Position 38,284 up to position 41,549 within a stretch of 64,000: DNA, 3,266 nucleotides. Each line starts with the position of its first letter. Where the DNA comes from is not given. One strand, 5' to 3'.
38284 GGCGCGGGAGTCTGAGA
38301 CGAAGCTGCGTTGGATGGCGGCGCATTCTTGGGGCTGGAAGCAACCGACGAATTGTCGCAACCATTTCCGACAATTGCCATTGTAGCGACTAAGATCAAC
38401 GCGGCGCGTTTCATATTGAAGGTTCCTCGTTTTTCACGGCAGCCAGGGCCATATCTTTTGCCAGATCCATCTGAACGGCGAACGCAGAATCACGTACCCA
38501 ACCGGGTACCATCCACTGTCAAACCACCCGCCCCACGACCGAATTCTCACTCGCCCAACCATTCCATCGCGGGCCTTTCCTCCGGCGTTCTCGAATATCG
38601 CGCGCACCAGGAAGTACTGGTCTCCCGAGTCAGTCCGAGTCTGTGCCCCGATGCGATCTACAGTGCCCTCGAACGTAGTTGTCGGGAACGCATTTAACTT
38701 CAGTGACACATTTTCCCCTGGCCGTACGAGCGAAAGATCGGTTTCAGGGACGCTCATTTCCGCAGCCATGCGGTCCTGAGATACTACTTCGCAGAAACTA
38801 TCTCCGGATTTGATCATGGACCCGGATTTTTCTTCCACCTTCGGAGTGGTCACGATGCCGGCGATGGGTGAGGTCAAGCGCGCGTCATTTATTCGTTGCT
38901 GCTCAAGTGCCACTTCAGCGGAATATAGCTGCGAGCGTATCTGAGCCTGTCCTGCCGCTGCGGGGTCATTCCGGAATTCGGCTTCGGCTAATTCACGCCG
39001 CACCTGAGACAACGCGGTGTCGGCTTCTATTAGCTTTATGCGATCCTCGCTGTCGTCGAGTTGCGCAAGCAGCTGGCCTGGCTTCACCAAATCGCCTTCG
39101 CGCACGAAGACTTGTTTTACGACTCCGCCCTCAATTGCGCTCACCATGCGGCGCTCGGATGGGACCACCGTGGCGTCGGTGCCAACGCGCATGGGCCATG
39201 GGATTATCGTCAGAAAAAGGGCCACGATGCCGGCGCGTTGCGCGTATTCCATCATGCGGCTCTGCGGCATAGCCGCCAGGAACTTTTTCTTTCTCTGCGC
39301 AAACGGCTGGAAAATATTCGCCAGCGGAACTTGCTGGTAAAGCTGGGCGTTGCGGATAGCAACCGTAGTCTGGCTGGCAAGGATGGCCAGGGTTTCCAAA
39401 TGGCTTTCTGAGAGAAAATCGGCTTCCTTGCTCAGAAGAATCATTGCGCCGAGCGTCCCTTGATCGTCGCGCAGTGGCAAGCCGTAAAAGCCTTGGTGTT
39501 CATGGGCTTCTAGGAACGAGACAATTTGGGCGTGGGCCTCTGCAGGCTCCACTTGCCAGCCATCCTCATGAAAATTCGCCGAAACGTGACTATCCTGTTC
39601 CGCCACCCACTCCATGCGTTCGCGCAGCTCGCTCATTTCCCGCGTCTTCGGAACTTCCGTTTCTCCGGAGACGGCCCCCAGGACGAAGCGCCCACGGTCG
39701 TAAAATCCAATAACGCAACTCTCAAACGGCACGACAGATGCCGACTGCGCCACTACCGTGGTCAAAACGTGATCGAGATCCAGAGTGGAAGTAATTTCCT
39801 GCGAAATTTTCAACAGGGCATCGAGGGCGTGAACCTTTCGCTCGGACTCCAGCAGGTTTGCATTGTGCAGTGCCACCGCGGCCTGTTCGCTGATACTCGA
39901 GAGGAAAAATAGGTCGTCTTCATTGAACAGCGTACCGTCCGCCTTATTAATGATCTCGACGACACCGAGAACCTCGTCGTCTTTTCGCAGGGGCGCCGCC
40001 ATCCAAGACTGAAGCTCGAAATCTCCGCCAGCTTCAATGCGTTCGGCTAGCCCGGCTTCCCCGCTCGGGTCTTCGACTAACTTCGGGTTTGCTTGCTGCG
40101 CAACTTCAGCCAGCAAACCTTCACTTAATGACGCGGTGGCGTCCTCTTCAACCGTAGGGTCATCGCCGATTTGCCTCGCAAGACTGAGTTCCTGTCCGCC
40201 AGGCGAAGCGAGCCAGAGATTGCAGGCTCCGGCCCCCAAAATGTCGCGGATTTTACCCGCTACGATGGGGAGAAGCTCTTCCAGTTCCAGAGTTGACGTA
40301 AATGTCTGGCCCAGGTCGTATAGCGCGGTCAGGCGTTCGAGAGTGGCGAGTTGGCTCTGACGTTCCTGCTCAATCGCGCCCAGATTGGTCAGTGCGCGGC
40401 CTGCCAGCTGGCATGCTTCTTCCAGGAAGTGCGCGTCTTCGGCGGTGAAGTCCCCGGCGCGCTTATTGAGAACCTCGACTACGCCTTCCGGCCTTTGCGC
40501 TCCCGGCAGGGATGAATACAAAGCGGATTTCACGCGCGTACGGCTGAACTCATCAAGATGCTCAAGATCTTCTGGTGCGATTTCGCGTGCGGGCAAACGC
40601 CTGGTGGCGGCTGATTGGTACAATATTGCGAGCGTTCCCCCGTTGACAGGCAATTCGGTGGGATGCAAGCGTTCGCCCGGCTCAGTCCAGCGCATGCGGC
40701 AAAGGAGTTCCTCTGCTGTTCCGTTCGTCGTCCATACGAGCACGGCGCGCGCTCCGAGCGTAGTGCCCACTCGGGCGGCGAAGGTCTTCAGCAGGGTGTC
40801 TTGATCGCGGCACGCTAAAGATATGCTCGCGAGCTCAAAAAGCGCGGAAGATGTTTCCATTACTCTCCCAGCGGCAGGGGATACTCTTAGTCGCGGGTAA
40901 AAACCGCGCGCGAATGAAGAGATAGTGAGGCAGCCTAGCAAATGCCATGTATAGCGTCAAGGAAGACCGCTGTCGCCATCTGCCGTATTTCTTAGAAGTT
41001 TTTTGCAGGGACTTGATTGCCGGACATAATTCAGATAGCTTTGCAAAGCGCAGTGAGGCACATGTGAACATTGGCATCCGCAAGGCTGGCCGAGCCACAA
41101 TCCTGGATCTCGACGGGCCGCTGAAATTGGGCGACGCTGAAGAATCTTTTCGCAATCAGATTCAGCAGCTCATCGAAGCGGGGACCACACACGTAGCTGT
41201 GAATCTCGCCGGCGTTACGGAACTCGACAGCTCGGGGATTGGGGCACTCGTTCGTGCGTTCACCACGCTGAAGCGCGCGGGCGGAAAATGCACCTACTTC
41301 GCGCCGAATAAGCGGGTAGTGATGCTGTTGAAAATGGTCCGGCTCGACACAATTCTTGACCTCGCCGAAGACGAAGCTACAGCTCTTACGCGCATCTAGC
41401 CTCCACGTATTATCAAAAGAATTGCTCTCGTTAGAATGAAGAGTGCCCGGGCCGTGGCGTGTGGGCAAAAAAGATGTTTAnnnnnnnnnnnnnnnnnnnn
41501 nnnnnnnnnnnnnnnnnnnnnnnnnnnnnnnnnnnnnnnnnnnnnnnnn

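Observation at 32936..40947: Locus-level model: a sigma-54-controlled peptide processing/export module with three HlyD-type adaptors but no pump or outer-membrane factor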

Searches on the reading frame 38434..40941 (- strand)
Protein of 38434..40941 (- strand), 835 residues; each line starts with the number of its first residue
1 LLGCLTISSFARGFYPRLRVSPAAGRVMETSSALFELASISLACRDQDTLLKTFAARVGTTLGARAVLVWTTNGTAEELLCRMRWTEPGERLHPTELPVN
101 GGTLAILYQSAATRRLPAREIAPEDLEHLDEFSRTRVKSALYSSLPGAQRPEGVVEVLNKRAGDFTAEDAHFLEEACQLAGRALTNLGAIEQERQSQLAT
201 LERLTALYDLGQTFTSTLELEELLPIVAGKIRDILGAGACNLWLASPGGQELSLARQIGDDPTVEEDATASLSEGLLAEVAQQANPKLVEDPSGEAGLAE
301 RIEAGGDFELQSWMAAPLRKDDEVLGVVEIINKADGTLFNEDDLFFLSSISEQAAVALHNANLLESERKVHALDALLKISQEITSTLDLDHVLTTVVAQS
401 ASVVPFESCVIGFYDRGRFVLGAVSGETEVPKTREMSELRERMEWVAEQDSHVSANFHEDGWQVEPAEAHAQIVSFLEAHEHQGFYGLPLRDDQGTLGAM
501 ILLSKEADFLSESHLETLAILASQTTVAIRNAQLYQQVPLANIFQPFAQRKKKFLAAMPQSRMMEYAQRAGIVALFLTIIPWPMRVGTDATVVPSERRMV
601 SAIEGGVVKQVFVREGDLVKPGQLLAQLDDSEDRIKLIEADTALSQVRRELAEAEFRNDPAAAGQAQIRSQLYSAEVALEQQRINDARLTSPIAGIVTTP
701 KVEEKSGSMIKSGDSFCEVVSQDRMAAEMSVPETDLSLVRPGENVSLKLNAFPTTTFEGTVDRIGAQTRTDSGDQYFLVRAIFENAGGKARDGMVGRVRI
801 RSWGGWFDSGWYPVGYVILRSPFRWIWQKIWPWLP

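Call 6: search_protein_families(library=ncbifam, proteins=[window:38434-40941:-], max_evalue=0.01)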
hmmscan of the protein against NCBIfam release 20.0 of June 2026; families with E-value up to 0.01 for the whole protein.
window:38434-40941:- (835 aa): 21 families
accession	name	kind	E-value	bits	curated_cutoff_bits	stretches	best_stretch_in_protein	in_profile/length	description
TIGR01730.1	RND_mfp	subfamily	2.7e-29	102.1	94.9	1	585-801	14-245/322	efflux RND transporter periplasmic adaptor subunit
TIGR01843.1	type_I_hlyD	subfamily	4.9e-22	78.5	208.65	2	640-780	221-369/422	HlyD family type I secretion periplasmic adaptor subunit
TIGR00998.1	8a0101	subfamily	1.7e-19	69.9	390.8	2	673-768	189-285/334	EmrA/EmrK family multidrug efflux transporter periplasmic adaptor subunit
TIGR02971.1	heterocyst_DevB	subfamily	3e-14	53.1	129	2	667-768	183-282/327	ABC exporter membrane fusion protein, DevB family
TIGR00999.1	8a0102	subfamily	1.7e-11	43.8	319.3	1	649-801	58-202/271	CzcB/NccB family metal efflux transporter periplasmic adaptor subunit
NF002939.0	PRK03598.1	equivalog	1.9e-11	43.7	393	2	650-762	170-278/332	secretion protein HlyD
NF047786.1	his_kin_MadS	equivalog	4e-10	39.4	500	2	303-372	120-188/434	MadS family sensor histidine kinase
NF007785.0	PRK10476.1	equivalog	1.7e-08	33.7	376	1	634-767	158-287/347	multidrug transporter subunit MdtN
TIGR01817.1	nifA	equivalog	2e-08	33.5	528.85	1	203-368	3-166/534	nif-specific transcriptional activator NifA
NF011715.0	PRK15136.1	equivalog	1.2e-07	30.7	563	1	589-649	54-113/390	multidrug efflux MFS transporter periplasmic adaptor subunit EmrA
NF008283.0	PRK11061.1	equivalog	6.2e-07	28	583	1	204-364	2-160/748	phosphoenolpyruvate--protein phosphotransferase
NF008606.0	PRK11578.1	equivalog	1.1e-05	24.8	342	0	601-655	65-119/371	macrolide transporter subunit MacA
NF007850.1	PRK10559.1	equivalog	0.00012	21.3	400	1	606-770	49-228/303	p-hydroxybenzoic acid efflux pump subunit AaeA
TIGR03794.1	NHLM_micro_HlyD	equivalog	0.00013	21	156.2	1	596-681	57-139/421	NHLP bacteriocin system secretion protein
NF045904.1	RND-peri-MexE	equivalog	0.00014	20.9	714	0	605-799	71-290/390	multidrug efflux RND transporter periplasmic adaptor subunit MexE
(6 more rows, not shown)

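Call 7: search_protein_families(library=pfam, proteins=[window:38434-40941:-], max_evalue=0.01)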
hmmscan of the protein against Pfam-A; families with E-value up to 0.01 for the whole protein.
window:38434-40941:- (835 aa): 8 families
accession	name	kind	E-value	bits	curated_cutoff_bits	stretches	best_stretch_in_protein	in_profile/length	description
PF01590.32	GAF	-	1.9e-30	106.5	22.4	3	219-358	1-133/133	GAF domain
PF13185.12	GAF_2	-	6.4e-28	98.1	28.6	2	218-359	2-136/136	GAF domain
PF13492.12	GAF_3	-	6e-21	75.6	27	3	220-360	2-129/129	GAF domain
PF16576.10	HlyD_D23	-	6.2e-20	71.8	30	1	596-794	16-212/214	Barrel-sandwich domain of CusB or HlyD membrane-fusion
PF13437.12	HlyD_3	-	9.2e-17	62.2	22.2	1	689-786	2-96/106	HlyD family secretion protein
PF13533.13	Biotin_lipoyl_2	-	5.2e-08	33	29.8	1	605-629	8-32/32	Biotin-lipoyl like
PF00364.28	Biotin_lipoyl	-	0.00011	22.5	22.1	0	600-628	45-73/73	Biotin-requiring enzyme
PF03472.21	Autoind_bind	-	0.0045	17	23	0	457-523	74-140/149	Autoinducer binding domain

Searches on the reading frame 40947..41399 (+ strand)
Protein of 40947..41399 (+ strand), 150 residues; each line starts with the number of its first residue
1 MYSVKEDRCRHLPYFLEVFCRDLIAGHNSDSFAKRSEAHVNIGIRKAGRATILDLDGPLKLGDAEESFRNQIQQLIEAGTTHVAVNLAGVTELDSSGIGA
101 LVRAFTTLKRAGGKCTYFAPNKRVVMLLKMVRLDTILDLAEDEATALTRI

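Call 25: search_protein_families(library=pfam, proteins=[window:40947-41399:+], max_evalue=0.00001)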
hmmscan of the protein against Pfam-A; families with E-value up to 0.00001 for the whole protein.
window:40947-41399:+ (150 aa): 2 families
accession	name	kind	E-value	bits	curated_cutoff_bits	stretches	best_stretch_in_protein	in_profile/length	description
PF01740.26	STAS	-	5.1e-15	55.6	22.6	1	44-146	4-106/106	STAS domain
PF13466.11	STAS_2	-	5.6e-09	36.5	29.2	1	53-134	1-80/80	STAS domain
